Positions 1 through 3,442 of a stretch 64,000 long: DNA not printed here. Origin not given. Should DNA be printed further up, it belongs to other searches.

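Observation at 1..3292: PLD (HKD) nuclease fused to an SNF2-family helicase, truncated at the window edge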

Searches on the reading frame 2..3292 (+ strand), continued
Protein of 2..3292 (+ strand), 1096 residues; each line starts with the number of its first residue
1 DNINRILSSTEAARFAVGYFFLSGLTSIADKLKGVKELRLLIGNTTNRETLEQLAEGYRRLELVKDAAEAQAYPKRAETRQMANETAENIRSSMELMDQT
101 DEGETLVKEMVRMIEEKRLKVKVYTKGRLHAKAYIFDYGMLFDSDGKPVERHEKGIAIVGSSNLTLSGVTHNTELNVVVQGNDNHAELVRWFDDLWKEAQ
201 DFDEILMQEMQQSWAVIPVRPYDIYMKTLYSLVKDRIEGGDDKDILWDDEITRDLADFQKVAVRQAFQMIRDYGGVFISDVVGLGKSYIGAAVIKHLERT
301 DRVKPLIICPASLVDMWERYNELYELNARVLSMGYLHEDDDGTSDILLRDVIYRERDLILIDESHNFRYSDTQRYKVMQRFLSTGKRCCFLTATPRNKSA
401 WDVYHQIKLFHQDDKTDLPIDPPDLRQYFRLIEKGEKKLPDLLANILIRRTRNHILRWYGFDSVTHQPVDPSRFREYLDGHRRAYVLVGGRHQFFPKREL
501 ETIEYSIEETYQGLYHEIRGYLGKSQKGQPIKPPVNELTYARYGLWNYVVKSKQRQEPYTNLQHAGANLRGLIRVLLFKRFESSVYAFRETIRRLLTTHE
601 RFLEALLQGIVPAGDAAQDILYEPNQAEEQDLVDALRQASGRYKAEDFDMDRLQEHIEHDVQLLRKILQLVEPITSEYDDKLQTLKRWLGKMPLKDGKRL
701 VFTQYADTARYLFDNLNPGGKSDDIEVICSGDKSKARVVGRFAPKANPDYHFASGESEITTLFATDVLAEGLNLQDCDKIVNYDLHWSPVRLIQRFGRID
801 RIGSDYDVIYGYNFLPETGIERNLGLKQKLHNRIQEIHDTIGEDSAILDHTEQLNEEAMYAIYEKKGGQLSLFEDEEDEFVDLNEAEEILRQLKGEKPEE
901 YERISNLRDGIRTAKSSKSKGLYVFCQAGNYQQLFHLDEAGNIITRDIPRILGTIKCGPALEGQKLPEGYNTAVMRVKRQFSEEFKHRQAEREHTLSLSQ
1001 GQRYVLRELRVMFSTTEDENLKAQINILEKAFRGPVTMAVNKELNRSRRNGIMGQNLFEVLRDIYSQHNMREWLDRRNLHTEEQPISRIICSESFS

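Call 20: search_protein_families(library=padloc, proteins=[L002:284-3877:+, L047:176-3397:+, L002:3879-5585:+, L047:7867-9090:+, L010:8489-9628:+, L041:8834-9994:+, L067:8155-9393:+, L016:5857-6864:+, L074:3453-4274:+, L074:4267-5157:+], max_evalue=0.00001)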
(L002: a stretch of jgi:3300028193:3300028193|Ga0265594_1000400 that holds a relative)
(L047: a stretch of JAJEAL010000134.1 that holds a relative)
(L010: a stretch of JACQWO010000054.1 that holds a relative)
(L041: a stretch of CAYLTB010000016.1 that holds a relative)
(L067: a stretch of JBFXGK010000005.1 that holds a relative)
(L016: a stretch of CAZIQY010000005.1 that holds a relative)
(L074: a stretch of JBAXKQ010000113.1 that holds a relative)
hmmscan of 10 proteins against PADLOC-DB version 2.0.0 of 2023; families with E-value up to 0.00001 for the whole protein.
L002:284-3877:+ (1197 aa): 52 families (the best 25 are shown)
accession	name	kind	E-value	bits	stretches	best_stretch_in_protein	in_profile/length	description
PDLC03601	REase_MTase_IIG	-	2.8e-52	175.7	2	173-541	200-558/1110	Type IIG restriction enzyme-methyltransferase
PDLC03596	REase_MTase_IIG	-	1.2e-45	154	3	117-395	142-455/1148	Type IIG restriction enzyme-methyltransferase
PDLC03612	REase_MTase_IIG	-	2.9e-41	139.7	3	470-712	580-825/1247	Type IIG restriction enzyme-methyltransferase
PDLC03628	REase_MTase_IIG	-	3.1e-37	126.2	2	114-358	99-334/1100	Type IIG restriction enzyme-methyltransferase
PDLC03267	MTase_II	-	2.1e-36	124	1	917-1193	256-538/539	Type II methyltransferase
PDLC03366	MTase_II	-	8.4e-30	102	2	940-1151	292-507/568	Type II methyltransferase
PDLC03604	REase_MTase_IIG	-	4.6e-22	75.9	2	676-834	519-648/1011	Type IIG restriction enzyme-methyltransferase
PDLC03629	REase_MTase_IIG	-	1.5e-19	67.3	2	677-855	556-709/1182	Type IIG restriction enzyme-methyltransferase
PDLC03606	REase_MTase_IIG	-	1.8e-19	67.5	1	753-859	494-600/935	Type IIG restriction enzyme-methyltransferase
PDLC03313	MTase_II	-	2.3e-19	67.3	1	755-822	174-241/563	Type II methyltransferase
PDLC02643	DrmMI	-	2e-18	63.7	1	433-711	598-886/1347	DrmMI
PDLC03609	REase_MTase_IIG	-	2.4e-18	63.3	2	212-506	227-510/1066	Type IIG restriction enzyme-methyltransferase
PDLC03598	REase_MTase_IIG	-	2.9e-16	56.6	1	183-538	161-467/912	Type IIG restriction enzyme-methyltransferase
PDLC03627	REase_MTase_IIG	-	8.6e-16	54.8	1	342-540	327-512/1136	Type IIG restriction enzyme-methyltransferase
PDLC03331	MTase_II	-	5.3e-15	53.1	1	941-1164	290-523/541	Type II methyltransferase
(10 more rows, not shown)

L047:176-3397:+ (1073 aa): 49 families (the best 25 are shown)
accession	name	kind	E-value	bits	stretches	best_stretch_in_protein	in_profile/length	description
PDLC03601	REase_MTase_IIG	-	3.7e-54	182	2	26-394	200-558/1110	Type IIG restriction enzyme-methyltransferase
PDLC03606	REase_MTase_IIG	-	7.6e-41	138.2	1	610-1054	490-918/935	Type IIG restriction enzyme-methyltransferase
PDLC03596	REase_MTase_IIG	-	1.8e-40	136.8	3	24-217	187-408/1148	Type IIG restriction enzyme-methyltransferase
PDLC03612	REase_MTase_IIG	-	1.1e-37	127.8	2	327-567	584-825/1247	Type IIG restriction enzyme-methyltransferase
PDLC03628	REase_MTase_IIG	-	4.5e-35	119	2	6-212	134-335/1100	Type IIG restriction enzyme-methyltransferase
PDLC03267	MTase_II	-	1.4e-31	108.1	1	610-1039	134-514/539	Type II methyltransferase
PDLC03604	REase_MTase_IIG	-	5.1e-26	89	1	285-394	385-503/1011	Type IIG restriction enzyme-methyltransferase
PDLC03609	REase_MTase_IIG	-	4.7e-23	78.9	2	25-394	185-533/1066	Type IIG restriction enzyme-methyltransferase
PDLC03598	REase_MTase_IIG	-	1.8e-21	73.8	1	24-392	154-468/912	Type IIG restriction enzyme-methyltransferase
PDLC03366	MTase_II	-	1.4e-20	71.6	2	604-697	134-226/568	Type II methyltransferase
PDLC03629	REase_MTase_IIG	-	1.3e-19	67.6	1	271-377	417-531/1182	Type IIG restriction enzyme-methyltransferase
PDLC02643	DrmMI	-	3.4e-16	56.3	1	286-565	598-885/1347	DrmMI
PDLC04134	mad2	-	5.9e-16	56.4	2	539-698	350-449/492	mads_2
PDLC03313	MTase_II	-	2e-15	54.4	1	616-682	174-240/563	Type II methyltransferase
PDLC02529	PglX|PglXI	-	2.6e-15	53.2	1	286-395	225-322/1189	PglX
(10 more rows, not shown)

L002:3879-5585:+ (568 aa): 121 families (the best 25 are shown)
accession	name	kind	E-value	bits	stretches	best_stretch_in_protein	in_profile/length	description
PDLC02358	Old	-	1.1e-44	151.2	2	153-447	161-453/578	Old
PDLC00070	GajA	-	8.3e-44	148.2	1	3-459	2-469/596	AAA ATPase domain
PDLC00067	GajA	-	1.2e-36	124.4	2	265-456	302-474/604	AAA ATPase domain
PDLC00096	GajA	-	3.9e-35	119.7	1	5-428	4-434/630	AAA ATPase domain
PDLC02979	AriA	-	3.4e-33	113.9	2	108-314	187-373/373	-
PDLC00091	GajA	-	2.3e-32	110.6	1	5-407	4-426/627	AAA ATPase domain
PDLC00069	GajA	-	1.2e-30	104.6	2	272-418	337-474/687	AAA ATPase domain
PDLC00066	GajA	-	1.3e-30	104.5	1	4-452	3-443/567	AAA ATPase domain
PDLC00090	GajA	-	6.6e-29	99.1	1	117-452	142-487/659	AAA ATPase domain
PDLC00080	GajA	-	7e-29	99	1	7-429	6-434/622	AAA ATPase domain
PDLC00099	GajA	-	9.9e-29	98.7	1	216-428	249-440/626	AAA ATPase domain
PDLC00062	GajA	-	1.7e-28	97.5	2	271-340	304-370/639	AAA ATPase domain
PDLC00077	GajA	-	2.2e-28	97.2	2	145-445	207-501/616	AAA ATPase domain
PDLC00071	GajA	-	2.4e-28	97.3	1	4-428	3-420/588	AAA ATPase domain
PDLC00085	GajA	-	1.6e-27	94.5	2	303-448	319-447/580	AAA ATPase domain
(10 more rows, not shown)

L047:7867-9090:+ (407 aa): 3 families
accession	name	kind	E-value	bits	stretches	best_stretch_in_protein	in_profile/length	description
PDLC02394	pAgo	-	2.2e-24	83.3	1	30-399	55-438/1121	-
PDLC02402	Aga_SIR2-PNTD1-PNTD2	-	1.7e-10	37.7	1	170-321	343-487/876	Class I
PDLC02418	Aga_SIR2-Kinase-PNTD1-PNTD2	-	1.8e-06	24.4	1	227-322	273-366/756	Class I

L010:8489-9628:+ (379 aa): 0 families

L041:8834-9994:+ (386 aa): 6 families
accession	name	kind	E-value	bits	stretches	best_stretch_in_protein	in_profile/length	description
PDLC04790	PDC-S01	-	1.3e-55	186.9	2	141-344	169-381/422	-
PDLC04789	PDC-S01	-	3.4e-53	179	1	7-357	1-367/375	-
PDLC04787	PDC-S01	-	1.3e-31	107.9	1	6-357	9-387/412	-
PDLC04791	PDC-S01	-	4.3e-25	86.2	1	25-359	20-380/395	-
PDLC04786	PDC-S01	-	1.7e-16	58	1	247-350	298-406/439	-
PDLC04788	PDC-S01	-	4.1e-06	24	0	229-349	268-401/448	-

L067:8155-9393:+ (412 aa): 74 families (the best 25 are shown)
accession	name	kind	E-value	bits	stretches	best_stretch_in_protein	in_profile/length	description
PDLC04178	HEC-01A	-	1.4e-160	532.7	1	12-407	1-392/399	-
PDLC04182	HEC-01A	-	3.5e-41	139.5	1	18-345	4-354/406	-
PDLC04175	HEC-01A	-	3.2e-40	136.3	1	17-390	5-357/363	-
PDLC04176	HEC-01A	-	3.8e-38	129.8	1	18-372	3-349/371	-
PDLC04180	HEC-01A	-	3.6e-37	126.5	1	18-370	3-349/382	-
PDLC04184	HEC-01A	-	8.9e-37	125.2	2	155-352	192-401/464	-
PDLC04183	HEC-01A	-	4.3e-34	116.2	1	21-364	8-369/402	-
PDLC04177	HEC-01A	-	3.2e-33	113.3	2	193-368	199-366/393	-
PDLC04393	PDC-M07A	-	4.5e-30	103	2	177-356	191-365/435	-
PDLC04179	HEC-01A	-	1.2e-29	101.8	2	174-343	241-406/459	-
PDLC04389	PDC-M07A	-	2.1e-29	100.8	2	203-362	219-391/443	-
PDLC04391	PDC-M07A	-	2.2e-29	100.7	2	177-356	183-361/412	-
PDLC04144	HEC-01B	-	6.7e-28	95.9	2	204-364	208-361/395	-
PDLC04392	PDC-M07A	-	1.9e-27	94.4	2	177-356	189-363/432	-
PDLC04135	mad3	-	1.1e-26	92.3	1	18-352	2-335/374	mads_3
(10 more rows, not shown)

L016:5857-6864:+ (335 aa): 0 families

L074:3453-4274:+ (273 aa): 8 families
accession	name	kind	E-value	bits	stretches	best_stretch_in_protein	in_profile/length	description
PDLC02267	AbiEi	-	9.2e-25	85.5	1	14-272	3-241/252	AbiEi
PDLC02226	AbiEi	-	2.1e-16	58.4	1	48-152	34-135/202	AbiEi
PDLC02276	AbiEi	-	4.7e-13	47.3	1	17-249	4-229/270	AbiEi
PDLC02271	AbiEi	-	1e-12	45.9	1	30-231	22-220/263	AbiEi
PDLC02251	AbiEi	-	3.4e-08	31.2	1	46-127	36-113/230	AbiEi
PDLC02266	AbiEi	-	2.2e-07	28.5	1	29-272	15-251/258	AbiEi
PDLC02234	AbiEi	-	3.8e-06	24.8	1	44-146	26-124/191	AbiEi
PDLC02282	AbiEi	-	8.2e-06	23.3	0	27-95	13-80/260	AbiEi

L074:4267-5157:+ (296 aa): 21 families
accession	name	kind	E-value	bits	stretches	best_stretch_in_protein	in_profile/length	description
PDLC02304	AbiEii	-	7.6e-28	96.2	1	20-285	5-250/260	AbiEii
PDLC02321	AbiEii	-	1.7e-22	78.5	1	33-227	19-222/296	AbiEii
PDLC02292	AbiEii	-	4.5e-22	77.2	1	11-155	3-132/283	AbiEii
PDLC02289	AbiEii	-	8.3e-19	66.2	1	10-216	5-212/309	AbiEii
PDLC02323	AbiEii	-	1.5e-17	62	1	30-227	13-191/248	AbiEii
PDLC02302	AbiEii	-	1.4e-16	58.8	1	29-205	19-196/313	AbiEii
PDLC02317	AbiEii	-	2.6e-16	57.6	1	22-241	7-225/396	AbiEii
PDLC02305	AbiEii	-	3.3e-14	50.9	1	19-277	5-245/306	AbiEii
PDLC02297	AbiEii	-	5.9e-14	50.1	1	19-206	5-194/307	AbiEii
PDLC02294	AbiEii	-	6.6e-13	47.1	1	36-228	22-195/260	AbiEii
PDLC02322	AbiEii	-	3.7e-12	44.3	1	14-98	8-91/324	AbiEii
PDLC02303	AbiEii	-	5.4e-12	43.7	1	24-81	8-65/249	AbiEii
PDLC02318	AbiEii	-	6e-12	43.5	1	39-225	23-189/280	AbiEii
PDLC02296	AbiEii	-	1.1e-11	42.5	1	17-85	3-73/282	AbiEii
PDLC02293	AbiEii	-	2.7e-11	41.5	1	38-222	22-194/270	AbiEii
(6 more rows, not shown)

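Call 29: search_solved_structures(query=P0001, max_evalue=0.001)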
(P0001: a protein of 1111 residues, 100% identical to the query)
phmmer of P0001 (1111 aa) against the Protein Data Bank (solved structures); distinct sequences matched with E-value up to 0.001: 14.
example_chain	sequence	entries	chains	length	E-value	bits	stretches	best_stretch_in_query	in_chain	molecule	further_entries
8so8_A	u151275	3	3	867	3.4e-07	31.5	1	767-833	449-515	RNA polymerase-associated protein RapA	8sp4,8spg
1z63_A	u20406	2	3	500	4.9e-07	31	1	290-419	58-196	Helicase of the snf2/rad54 family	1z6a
6bog_A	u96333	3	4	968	5e-07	31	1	767-833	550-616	RNA polymerase-associated protein RapA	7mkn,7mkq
7m8e_F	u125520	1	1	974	5.2e-07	30.9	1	767-833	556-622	RNA polymerase-associated protein RapA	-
4s20_K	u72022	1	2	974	6.2e-07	30.7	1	767-833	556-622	RNA polymerase-associated protein RapA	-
6pwf_K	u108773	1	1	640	1.7e-05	25.9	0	768-840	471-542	chromatin remodeling factor ISWI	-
5jxr_A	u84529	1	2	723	2e-05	25.7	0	768-840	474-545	Chromatin-remodeling complex ATPase-like protein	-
8t0l_F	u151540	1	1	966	2.6e-05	25.3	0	767-833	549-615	RNA polymerase-associated protein RapA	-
6ryr_W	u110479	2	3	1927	6.9e-05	23.9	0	764-839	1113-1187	Chromodomain-helicase-DNA-binding protein 4,Chromodomain-helicase-DNA-binding protein 4,Ch | Chromodomain-helicase-DNA-binding protein 4,CHD4,Chromodomain-helic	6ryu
7bbb_A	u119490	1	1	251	0.00012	23.1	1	766-820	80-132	ATP-dependent RNA helicase DbpA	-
1wp9_A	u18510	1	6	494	0.00016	22.6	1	696-816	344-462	ATP-dependent RNA helicase, putative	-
7pli_A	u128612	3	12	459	0.0003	21.8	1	766-820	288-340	ATP-dependent RNA helicase DbpA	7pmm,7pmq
6uv0_A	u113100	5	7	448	0.00034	21.6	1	656-817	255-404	Probable ATP-dependent RNA helicase DDX17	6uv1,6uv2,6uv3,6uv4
1fuk_A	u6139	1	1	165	0.00038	21.4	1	766-831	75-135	EUKARYOTIC INITIATION FACTOR 4A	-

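Call 39: search_protein_families(library=pfam, alignment_id=A1, max_evalue=0.001)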
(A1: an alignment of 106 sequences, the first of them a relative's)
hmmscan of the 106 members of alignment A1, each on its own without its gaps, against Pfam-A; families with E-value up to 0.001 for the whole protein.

A. member 1, L002:3870-5585:+ (571 aa): 6 families
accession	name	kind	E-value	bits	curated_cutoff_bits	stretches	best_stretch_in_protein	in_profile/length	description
PF13175.12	AAA_15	-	2.3e-31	110.2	32.1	2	163-317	228-374/374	AAA ATPase domain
PF13304.12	AAA_21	-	3.7e-21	76.9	27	1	197-318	190-304/304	AAA domain, putative AbiEii toxin, Type IV TA system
PF20469.4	OLD-like_TOPRIM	-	1.8e-19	70.5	23.2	1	380-445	1-67/67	Overcoming lysogenization defect protein-like, TOPRIM domain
PF02463.25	SMC_N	-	2.6e-11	43.8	40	1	7-55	2-50/220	RecF/RecN/SMC N terminal domain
PF11398.14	DUF2813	-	2.5e-09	37.4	21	1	275-348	286-356/372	Protein of unknown function (DUF2813)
PF13476.12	AAA_23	-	2.3e-07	32.1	27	1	9-192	1-133/201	AAA domain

B. families by the number of members that match (of 106 scanned): 74 families (the first 25 are shown)
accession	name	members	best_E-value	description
PF13304.12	AAA_21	6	1e-41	AAA domain, putative AbiEii toxin, Type IV TA system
PF13175.12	AAA_15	6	2.3e-31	AAA ATPase domain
PF13173.12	AAA_14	6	5.3e-25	AAA domain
PF13635.12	DUF4143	5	1.1e-47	Domain of unknown function (DUF4143)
PF02463.25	SMC_N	5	2.6e-11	RecF/RecN/SMC N terminal domain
PF13476.12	AAA_23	5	2.3e-07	AAA domain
PF20903.3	SPL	4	2.5e-31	Spore photoproduct lyase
PF04326.19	SLFN_AlbA_2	4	2.3e-24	Schlafen, AlbA_2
PF13749.12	HATPase_c_4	4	4.7e-20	Putative ATP-dependent DNA helicase recG C-terminal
PF01909.29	NTP_transf_2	4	5.5e-19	Nucleotidyltransferase domain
PF18765.7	Polbeta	4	5.8e-16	Polymerase beta, Nucleotidyltransferase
PF08902.16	DUF1848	4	2.6e-05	Domain of unknown function (DUF1848)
PF05168.19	HEPN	3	6.3e-21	HEPN domain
PF11398.14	DUF2813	3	2.4e-10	Protein of unknown function (DUF2813)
PF14103.11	DUF4276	3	8.8e-10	Domain of unknown function (DUF4276)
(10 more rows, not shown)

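Call 40: search_protein_families(library=padloc, alignment_id=A1, max_evalue=1e-8)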
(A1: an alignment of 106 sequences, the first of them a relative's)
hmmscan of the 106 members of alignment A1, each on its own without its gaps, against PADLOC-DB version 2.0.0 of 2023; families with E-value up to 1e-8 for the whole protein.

A. member 1, L002:3870-5585:+ (571 aa): 85 families (the best 25 are shown)
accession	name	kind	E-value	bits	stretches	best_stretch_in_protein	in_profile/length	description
PDLC02358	Old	-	1.1e-44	151.2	2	156-450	161-453/578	Old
PDLC00070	GajA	-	8.3e-44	148.2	1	6-462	2-469/596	AAA ATPase domain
PDLC00067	GajA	-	1e-36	124.6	1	268-459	302-474/604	AAA ATPase domain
PDLC00096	GajA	-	3.6e-35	119.8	1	8-431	4-434/630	AAA ATPase domain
PDLC02979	AriA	-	3.5e-33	113.9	2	111-317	187-373/373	-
PDLC00091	GajA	-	2.2e-32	110.7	1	8-411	4-427/627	AAA ATPase domain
PDLC00069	GajA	-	1.1e-30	104.7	1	275-421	337-474/687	AAA ATPase domain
PDLC00066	GajA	-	1.3e-30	104.5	1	7-455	3-443/567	AAA ATPase domain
PDLC00090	GajA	-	6.8e-29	99.1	1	120-455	142-487/659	AAA ATPase domain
PDLC00080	GajA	-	7.2e-29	99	1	10-432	6-434/622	AAA ATPase domain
PDLC00099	GajA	-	9.2e-29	98.9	1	227-431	257-440/626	AAA ATPase domain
PDLC00062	GajA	-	1.7e-28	97.5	1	274-343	304-370/639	AAA ATPase domain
PDLC00077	GajA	-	2.1e-28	97.3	1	148-448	207-501/616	AAA ATPase domain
PDLC00071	GajA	-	2.3e-28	97.4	1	7-431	3-420/588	AAA ATPase domain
PDLC00085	GajA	-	1.6e-27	94.5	1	274-451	269-447/580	AAA ATPase domain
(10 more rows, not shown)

B. families by the number of members that match (of 106 scanned): 298 families (the first 25 are shown)
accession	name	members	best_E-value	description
PDLC04178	HEC-01A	6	1.4e-160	-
PDLC04789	PDC-S01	6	3.4e-53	-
PDLC04175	HEC-01A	6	1.3e-47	-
PDLC02358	Old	6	1.1e-44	Old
PDLC02980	AriA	6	2.5e-34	-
PDLC02979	AriA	6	3.5e-33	-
PDLC04389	PDC-M07A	6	2.1e-29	-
PDLC03878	NsnB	6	1.9e-24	-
PDLC04180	HEC-01A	5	1.1e-159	-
PDLC04790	PDC-S01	5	4.8e-157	-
PDLC00070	GajA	5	8.3e-44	AAA ATPase domain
PDLC04182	HEC-01A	5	8.8e-43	-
PDLC04176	HEC-01A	5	3.8e-38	-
PDLC04183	HEC-01A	5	6.9e-37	-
PDLC00091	GajA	5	2.2e-32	AAA ATPase domain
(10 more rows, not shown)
